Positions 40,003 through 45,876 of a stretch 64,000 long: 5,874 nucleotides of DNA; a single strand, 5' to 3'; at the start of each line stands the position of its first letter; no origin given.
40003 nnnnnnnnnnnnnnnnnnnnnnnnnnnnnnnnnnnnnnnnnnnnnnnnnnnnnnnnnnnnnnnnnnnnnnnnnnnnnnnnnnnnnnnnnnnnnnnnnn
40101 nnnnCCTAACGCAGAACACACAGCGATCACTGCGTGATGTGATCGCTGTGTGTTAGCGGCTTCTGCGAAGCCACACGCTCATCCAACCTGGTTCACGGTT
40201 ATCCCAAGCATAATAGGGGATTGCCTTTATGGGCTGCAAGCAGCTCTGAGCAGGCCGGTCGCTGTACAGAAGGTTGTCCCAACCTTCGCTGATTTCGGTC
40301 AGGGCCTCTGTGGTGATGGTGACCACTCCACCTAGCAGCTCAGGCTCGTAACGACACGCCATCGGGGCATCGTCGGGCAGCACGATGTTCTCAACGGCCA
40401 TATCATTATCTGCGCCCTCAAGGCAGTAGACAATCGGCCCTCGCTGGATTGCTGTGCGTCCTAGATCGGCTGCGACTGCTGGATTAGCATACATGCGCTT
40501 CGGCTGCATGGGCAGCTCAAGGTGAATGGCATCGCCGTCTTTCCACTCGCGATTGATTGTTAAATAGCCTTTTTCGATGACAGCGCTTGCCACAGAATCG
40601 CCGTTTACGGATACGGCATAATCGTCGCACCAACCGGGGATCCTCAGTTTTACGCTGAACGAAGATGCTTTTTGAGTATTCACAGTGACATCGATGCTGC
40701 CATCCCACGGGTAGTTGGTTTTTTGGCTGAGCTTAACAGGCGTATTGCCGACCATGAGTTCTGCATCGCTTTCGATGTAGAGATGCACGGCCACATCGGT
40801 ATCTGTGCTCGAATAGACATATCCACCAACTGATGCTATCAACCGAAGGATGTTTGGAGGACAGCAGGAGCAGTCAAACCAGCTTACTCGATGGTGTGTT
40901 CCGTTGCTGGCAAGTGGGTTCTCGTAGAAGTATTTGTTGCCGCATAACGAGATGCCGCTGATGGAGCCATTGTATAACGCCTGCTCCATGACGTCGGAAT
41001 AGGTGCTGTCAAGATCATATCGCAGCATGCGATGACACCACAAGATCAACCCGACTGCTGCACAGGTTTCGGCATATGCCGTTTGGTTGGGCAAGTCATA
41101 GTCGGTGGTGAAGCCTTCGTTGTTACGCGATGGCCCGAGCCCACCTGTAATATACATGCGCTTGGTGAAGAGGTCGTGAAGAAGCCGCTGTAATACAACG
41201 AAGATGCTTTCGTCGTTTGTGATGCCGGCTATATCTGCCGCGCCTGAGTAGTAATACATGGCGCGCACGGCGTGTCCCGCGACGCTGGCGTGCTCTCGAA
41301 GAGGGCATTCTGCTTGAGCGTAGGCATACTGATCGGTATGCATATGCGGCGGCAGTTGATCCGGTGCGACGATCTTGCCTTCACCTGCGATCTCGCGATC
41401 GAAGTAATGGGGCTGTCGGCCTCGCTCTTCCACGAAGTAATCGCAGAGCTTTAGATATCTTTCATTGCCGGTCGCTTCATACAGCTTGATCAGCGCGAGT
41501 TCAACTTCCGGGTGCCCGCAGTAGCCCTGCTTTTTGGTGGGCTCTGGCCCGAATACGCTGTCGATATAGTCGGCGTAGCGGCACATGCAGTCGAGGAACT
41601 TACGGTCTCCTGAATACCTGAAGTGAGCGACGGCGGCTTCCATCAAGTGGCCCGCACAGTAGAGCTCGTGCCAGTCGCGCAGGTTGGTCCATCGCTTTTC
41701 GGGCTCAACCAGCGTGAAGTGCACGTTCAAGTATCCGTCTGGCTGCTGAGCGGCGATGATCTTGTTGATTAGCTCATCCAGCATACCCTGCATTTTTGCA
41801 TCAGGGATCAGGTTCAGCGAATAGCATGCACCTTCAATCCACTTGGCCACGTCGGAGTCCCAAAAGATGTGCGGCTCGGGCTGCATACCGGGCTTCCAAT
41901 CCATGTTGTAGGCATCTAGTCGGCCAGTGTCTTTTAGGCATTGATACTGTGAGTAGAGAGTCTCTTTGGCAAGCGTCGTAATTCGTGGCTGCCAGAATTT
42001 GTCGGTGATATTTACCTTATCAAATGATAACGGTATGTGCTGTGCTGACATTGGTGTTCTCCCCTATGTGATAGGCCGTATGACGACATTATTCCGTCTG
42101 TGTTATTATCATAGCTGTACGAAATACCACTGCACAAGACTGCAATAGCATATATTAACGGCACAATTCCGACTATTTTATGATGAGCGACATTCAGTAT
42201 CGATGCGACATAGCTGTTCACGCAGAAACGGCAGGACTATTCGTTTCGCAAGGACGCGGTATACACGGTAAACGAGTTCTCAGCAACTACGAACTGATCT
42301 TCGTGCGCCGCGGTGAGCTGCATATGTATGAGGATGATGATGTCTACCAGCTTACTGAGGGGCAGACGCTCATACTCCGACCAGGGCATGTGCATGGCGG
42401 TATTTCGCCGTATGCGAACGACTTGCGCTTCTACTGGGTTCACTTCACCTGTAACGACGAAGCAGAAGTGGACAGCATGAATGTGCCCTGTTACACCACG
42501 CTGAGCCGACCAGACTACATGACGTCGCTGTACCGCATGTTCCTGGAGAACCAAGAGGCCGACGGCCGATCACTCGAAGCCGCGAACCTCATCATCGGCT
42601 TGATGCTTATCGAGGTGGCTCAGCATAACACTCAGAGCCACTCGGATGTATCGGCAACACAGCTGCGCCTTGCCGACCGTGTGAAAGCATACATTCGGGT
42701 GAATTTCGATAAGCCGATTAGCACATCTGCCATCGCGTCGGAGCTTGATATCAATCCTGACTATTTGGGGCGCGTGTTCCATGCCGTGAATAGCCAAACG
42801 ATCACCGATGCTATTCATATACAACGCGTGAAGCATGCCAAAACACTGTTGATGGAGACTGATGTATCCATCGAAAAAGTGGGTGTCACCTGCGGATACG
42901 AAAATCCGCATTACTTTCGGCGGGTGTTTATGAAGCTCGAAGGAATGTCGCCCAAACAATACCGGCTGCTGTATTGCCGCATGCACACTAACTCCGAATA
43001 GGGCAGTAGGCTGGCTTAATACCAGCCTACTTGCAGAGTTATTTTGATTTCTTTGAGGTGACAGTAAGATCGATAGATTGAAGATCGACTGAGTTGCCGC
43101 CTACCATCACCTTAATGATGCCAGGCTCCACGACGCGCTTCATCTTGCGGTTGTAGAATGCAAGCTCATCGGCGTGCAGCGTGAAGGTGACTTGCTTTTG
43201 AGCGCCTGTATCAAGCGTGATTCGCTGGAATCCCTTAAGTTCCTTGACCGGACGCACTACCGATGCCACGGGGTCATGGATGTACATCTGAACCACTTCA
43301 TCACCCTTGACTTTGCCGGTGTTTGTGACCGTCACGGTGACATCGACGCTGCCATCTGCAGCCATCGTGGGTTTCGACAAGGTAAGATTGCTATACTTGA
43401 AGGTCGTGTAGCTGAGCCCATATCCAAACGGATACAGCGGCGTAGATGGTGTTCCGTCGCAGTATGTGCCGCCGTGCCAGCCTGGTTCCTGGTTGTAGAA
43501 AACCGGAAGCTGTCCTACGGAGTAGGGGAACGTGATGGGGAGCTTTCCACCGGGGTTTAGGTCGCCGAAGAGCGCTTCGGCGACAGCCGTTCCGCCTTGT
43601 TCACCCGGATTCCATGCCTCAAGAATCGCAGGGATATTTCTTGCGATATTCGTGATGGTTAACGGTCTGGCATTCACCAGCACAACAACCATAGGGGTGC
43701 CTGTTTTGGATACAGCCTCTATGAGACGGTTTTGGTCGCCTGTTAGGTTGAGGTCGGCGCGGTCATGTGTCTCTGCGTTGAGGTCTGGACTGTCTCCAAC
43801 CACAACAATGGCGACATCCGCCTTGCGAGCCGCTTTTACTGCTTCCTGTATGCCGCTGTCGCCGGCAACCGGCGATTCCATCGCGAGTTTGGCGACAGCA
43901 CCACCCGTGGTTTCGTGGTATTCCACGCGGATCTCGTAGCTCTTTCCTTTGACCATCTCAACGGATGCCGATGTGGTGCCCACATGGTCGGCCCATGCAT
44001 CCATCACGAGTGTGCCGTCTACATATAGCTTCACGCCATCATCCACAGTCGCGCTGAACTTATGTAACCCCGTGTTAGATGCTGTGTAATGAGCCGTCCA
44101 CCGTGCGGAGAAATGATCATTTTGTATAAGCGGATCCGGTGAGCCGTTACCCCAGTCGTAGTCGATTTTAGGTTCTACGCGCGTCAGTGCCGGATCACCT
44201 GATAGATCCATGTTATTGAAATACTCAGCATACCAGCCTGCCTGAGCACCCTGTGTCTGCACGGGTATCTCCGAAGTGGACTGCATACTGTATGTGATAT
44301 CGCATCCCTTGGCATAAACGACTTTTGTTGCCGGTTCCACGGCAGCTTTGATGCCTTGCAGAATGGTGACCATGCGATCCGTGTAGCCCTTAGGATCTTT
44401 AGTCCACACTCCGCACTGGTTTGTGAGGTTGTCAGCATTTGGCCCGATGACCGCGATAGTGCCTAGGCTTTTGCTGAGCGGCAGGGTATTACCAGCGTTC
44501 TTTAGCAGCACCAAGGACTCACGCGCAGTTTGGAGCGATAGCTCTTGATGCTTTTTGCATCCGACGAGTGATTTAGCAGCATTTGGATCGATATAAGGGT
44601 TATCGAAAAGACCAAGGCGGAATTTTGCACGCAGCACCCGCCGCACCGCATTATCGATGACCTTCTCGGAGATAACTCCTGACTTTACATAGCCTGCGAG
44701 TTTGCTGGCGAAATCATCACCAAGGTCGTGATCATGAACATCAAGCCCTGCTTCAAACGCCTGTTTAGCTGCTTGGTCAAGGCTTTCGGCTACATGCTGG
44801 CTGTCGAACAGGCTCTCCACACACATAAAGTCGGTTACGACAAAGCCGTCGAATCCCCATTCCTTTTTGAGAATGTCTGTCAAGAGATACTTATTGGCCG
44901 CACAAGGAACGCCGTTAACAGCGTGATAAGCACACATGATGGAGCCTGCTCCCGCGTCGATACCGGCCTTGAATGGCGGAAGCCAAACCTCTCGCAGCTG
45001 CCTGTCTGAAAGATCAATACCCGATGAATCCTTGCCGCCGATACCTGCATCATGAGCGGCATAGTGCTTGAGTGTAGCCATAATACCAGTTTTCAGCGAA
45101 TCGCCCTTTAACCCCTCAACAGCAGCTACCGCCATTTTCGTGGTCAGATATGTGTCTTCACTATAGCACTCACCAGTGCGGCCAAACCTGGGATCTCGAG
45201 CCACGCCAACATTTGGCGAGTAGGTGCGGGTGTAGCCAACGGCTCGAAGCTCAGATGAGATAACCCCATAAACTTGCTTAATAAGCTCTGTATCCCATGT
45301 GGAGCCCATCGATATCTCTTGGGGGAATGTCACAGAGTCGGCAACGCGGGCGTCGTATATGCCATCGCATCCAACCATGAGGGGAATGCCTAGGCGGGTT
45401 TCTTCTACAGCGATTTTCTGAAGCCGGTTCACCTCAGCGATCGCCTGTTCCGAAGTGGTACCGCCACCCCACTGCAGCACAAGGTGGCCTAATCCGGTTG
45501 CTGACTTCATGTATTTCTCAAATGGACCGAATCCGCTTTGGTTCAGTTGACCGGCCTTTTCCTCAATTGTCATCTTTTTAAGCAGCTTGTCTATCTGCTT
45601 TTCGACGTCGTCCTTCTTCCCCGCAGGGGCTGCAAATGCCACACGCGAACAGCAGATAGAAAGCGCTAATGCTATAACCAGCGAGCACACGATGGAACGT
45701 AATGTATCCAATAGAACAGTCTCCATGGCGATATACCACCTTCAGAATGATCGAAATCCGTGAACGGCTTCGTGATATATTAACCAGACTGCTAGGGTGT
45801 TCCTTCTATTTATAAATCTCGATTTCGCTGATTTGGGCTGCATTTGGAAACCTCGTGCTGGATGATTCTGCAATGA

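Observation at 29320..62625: CAZyme-dense locus whose enzyme set points at plant glycoprotein (extensin / arabinogalactan-protein) or pectic side-chain degradation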

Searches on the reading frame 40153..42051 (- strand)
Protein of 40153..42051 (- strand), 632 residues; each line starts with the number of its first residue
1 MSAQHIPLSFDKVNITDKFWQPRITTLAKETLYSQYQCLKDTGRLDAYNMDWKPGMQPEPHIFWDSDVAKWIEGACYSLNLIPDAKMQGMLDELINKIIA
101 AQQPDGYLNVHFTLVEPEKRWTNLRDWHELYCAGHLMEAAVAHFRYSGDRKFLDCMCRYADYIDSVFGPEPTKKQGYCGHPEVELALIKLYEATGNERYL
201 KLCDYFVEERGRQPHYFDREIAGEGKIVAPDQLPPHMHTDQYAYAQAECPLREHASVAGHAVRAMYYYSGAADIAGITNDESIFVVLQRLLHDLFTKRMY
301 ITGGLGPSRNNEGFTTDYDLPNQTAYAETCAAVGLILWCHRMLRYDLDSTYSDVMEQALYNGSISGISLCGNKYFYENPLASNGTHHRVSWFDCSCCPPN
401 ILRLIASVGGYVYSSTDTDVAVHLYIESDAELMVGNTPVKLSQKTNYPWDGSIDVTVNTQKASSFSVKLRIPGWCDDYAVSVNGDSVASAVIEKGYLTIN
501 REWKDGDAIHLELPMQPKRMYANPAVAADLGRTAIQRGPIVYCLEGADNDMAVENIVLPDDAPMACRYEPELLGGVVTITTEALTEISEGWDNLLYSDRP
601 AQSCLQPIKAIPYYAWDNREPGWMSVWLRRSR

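Call 3: search_protein_families(library=pfam, proteins=[window:40153-42051:-], max_evalue=0.001)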
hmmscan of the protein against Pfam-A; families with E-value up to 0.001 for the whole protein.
window:40153-42051:- (632 aa): 3 families
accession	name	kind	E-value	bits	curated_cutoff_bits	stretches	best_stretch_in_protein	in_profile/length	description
PF07944.18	Beta-AFase-like_GH127_cat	-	7e-99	331.8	24.9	1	12-409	1-375/376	Beta-L-arabinofuranosidase, GH127 catalytic domain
PF20736.2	Glyco_hydro127M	-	1.1e-30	106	24.2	1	420-515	2-95/95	Beta-L-arabinofuranosidase, GH127 middle domain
PF20737.2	Glyco_hydro127C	-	2.5e-25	88.5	23.7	1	517-629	1-71/71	Glycoside hydrolase family 127 C-terminal domain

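Call 14: search_solved_structures(query=window:40153-42051:-, max_evalue=0.001)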
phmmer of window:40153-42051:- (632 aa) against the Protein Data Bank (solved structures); distinct sequences matched with E-value up to 0.001: 9.
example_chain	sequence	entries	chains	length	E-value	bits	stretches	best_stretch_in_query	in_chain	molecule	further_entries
4qjy_A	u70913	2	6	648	1.8e-188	631.6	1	5-629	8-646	GH127 beta-L-arabinofuranosidase | GH127 beta-L-arabinofuranoside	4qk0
6ex6_B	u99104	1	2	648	2.2e-134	452.9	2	243-628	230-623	Six-hairpin glycosidase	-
3wkw_A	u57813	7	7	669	1.7e-123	416.9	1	62-631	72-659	Non-reducing end beta-L-arabinofuranosidase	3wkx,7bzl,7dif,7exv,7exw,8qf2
3wre_A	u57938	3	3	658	4.1e-123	415.7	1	62-630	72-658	Non-reducing end beta-L-arabinofuranosidase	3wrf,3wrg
7exu_A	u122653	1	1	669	4.3e-123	415.6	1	62-631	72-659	Non-reducing end beta-L-arabinofuranosidase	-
5mqo_A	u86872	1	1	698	4.1e-84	286.8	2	246-630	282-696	Non-reducing end beta-L-arabinofuranosidase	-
5opj_A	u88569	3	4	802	2.5e-11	46.3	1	348-517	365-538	Rhamnogalacturonan lyase | Acetyl-CoA carboxylase, biotin carboxylase | Glycosyl hydrolase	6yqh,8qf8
8k7y_A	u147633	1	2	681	0.00012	24.2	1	326-547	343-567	beta1,3-L-arabinofuranoside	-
8k7x_A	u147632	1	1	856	0.00018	23.7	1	326-546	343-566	beta-L-arabinofuranosidase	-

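Call 79: search_protein_families(library=ncbifam, proteins=[window:40153-42051:-], max_evalue=0.00001)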
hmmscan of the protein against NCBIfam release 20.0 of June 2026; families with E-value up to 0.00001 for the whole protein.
window:40153-42051:- (632 aa): 1 family
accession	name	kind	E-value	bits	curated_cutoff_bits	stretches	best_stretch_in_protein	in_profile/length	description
NF049879.1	AcerHdlse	equivalog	3.4e-128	428.9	950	2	246-629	242-656/657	aceric acid hydrolase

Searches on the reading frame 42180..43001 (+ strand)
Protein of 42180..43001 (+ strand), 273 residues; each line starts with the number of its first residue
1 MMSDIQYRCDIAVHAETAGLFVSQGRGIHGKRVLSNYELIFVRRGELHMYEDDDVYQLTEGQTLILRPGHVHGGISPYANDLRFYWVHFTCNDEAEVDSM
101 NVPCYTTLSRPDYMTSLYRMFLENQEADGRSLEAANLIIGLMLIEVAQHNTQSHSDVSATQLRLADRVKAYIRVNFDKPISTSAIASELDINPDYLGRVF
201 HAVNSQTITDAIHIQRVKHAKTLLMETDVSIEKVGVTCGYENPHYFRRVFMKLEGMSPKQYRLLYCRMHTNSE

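Call 3: search_protein_families(library=pfam, proteins=[window:42180-43001:+], max_evalue=0.001)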
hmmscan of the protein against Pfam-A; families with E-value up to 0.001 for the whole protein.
window:42180-43001:+ (273 aa): 4 families
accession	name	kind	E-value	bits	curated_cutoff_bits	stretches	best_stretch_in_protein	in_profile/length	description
PF12833.13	HTH_18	-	1.3e-17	64.3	33.6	1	185-262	1-78/80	Helix-turn-helix domain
PF00165.29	HTH_AraC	-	3.3e-10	40.3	26.6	1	227-262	7-41/42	Bacterial regulatory helix-turn-helix proteins, AraC family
PF02311.25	AraC_binding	-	1.7e-09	37.9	21.1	1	30-91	17-78/135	AraC-like ligand binding domain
PF07883.17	Cupin_2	-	6.7e-07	29.4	27.2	1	38-87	20-69/70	Cupin domain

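Call 79: search_protein_families(library=ncbifam, proteins=[window:42180-43001:+], max_evalue=0.00001)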
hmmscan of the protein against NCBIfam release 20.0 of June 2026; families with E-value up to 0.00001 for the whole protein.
window:42180-43001:+ (273 aa): 19 families
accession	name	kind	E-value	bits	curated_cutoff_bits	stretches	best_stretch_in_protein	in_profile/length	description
NF007860.0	PRK10572.1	equivalog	2.7e-20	72.4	208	1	37-269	50-289/292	arabinose operon transcriptional regulator AraC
NF007693.0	PRK10371.1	equivalog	7.8e-19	68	253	1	144-265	179-300/309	transcriptional regulator MelR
NF047455.1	TF_Staph_AryK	equivalog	1.1e-14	53.7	850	1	138-267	131-261/759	transcriptional regulator AryK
TIGR02297.1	HpaA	equivalog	1.1e-13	51.1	274.65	1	36-262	44-285/287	4-hydroxyphenylacetate catabolism regulatory protein HpaA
NF010025.2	PRK13500.1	equivalog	2.5e-13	50.3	525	1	121-264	134-277/282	HTH-type transcriptional activator RhaR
NF010027.0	PRK13502.1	equivalog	2.1e-12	47.1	384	1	123-264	136-277/282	HTH-type transcriptional activator RhaR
TIGR04094.1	adjacent_YSIRK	equivalog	3.1e-12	46.2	200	1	162-262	284-383/383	YSIRK-targeted surface antigen transcriptional regulator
NF006902.0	PRK09393.1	equivalog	2.2e-11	43.5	425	1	160-263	218-320/327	transcriptional regulator FtrA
NF047788.1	TransRegPocR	equivalog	1e-10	41.4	500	1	142-263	167-289/296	transcriptional regulator PocR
NF010026.0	PRK13501.1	equivalog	4.5e-10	39.2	363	1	146-270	159-283/290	HTH-type transcriptional activator RhaR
NF007432.1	PRK09978.1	equivalog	1.6e-09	37.3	500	1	164-266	143-244/274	DNA-binding transcriptional regulator GadX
NF049932.1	TranspRegBtr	equivalog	1.9e-09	36.6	900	1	165-261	166-262/531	bacillibactin transport transcriptional regulator Btr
NF049968.1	QhpR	equivalog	3.5e-09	36.2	250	1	150-262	172-284/284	AraC-like transcriptional regulator QhpR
NF007243.0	PRK09685.1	equivalog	6.7e-09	35.6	199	1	38-262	74-299/303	transcriptional regulator FeaR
NF007584.0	PRK10219.1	equivalog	7.2e-09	36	174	1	167-262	9-104/107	superoxide response transcriptional regulator SoxS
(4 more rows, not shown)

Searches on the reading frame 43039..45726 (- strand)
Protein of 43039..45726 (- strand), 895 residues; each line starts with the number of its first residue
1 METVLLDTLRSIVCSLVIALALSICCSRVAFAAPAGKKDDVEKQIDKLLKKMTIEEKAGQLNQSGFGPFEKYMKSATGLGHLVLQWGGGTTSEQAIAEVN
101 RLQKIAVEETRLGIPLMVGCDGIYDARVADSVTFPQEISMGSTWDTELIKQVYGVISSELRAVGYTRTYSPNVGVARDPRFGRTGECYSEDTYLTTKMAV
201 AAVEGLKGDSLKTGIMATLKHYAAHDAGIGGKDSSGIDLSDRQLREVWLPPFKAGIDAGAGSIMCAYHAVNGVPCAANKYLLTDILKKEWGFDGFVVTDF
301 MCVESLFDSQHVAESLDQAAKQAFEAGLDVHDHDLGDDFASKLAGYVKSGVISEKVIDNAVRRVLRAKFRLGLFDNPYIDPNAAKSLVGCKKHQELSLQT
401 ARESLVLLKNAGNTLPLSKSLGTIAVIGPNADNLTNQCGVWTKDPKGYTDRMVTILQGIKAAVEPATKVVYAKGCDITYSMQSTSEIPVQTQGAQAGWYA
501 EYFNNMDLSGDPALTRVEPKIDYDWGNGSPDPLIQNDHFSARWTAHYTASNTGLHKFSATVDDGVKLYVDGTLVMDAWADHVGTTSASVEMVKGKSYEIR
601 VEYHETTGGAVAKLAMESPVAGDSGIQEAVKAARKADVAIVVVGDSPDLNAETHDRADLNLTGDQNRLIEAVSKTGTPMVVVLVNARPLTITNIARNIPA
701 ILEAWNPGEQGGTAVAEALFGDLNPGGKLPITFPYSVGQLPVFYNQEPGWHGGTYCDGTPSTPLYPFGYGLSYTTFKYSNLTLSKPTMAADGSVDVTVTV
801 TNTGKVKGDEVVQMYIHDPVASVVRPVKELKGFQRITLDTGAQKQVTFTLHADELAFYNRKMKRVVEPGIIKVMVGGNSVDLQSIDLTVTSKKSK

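Call 3: search_protein_families(library=pfam, proteins=[window:43039-45726:-], max_evalue=0.001)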
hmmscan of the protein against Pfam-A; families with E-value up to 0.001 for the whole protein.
window:43039-45726:- (895 aa): 4 families
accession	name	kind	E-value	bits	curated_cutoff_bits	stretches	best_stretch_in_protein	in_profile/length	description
PF00933.27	Glyco_hydro_3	-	7.6e-66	223.1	27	1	53-366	1-315/316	Glycosyl hydrolase family 3 N terminal domain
PF01915.27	Glyco_hydro_3_C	-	2.8e-61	207.4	31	1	405-773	1-200/200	Glycosyl hydrolase family 3 C-terminal domain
PF07691.17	PA14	-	1.2e-28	100.2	24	1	497-627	4-144/147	PA14 domain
PF14310.12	Fn3-like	-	1.3e-25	89.7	25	1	810-879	1-71/71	Fibronectin type III-like domain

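Call 79: search_protein_families(library=ncbifam, proteins=[window:43039-45726:-], max_evalue=0.00001)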
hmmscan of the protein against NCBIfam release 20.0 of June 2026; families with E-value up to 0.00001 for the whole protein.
window:43039-45726:- (895 aa): 8 families
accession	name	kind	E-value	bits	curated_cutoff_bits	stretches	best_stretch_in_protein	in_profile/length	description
NF011678.0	PRK15098.1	equivalog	2.1e-191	638.2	666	2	14-479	7-466/765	beta-glucosidase BglX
NF041579.1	betaxyl_Flavo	equivalog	4.2e-178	593.8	1350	2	623-889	445-715/716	beta-xylosidase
NF052331.1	Bet13-16Glucosase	equivalog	2.5e-172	574.8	1330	2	39-480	10-456/750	exo-beta-d-1,3/1,6-glucosidase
NF041776.1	xylosidase_Xyl3A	equivalog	1.1e-164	549.7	1250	1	126-882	59-839/846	xylan 1,4-beta-xylosidase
NF052329.1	XyloArabinsidase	equivalog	1.9e-157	525.5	1050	2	44-441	5-412/750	beta-xylosidase/alpha-l-arabinosidase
NF041610.1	alph_arabinopyran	equivalog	8.5e-90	302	1300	2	626-884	381-647/738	exo-alpha-(1->6)-L-arabinopyranosidase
NF052330.1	BetGlucosiCelf0468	equivalog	3.2e-89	300.2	1300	1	118-883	41-815/817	beta-d-glucosidase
NF003740.0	PRK05337.1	equivalog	1.6e-10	40.7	207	1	146-330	97-277/340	beta-N-acetylhexosaminidase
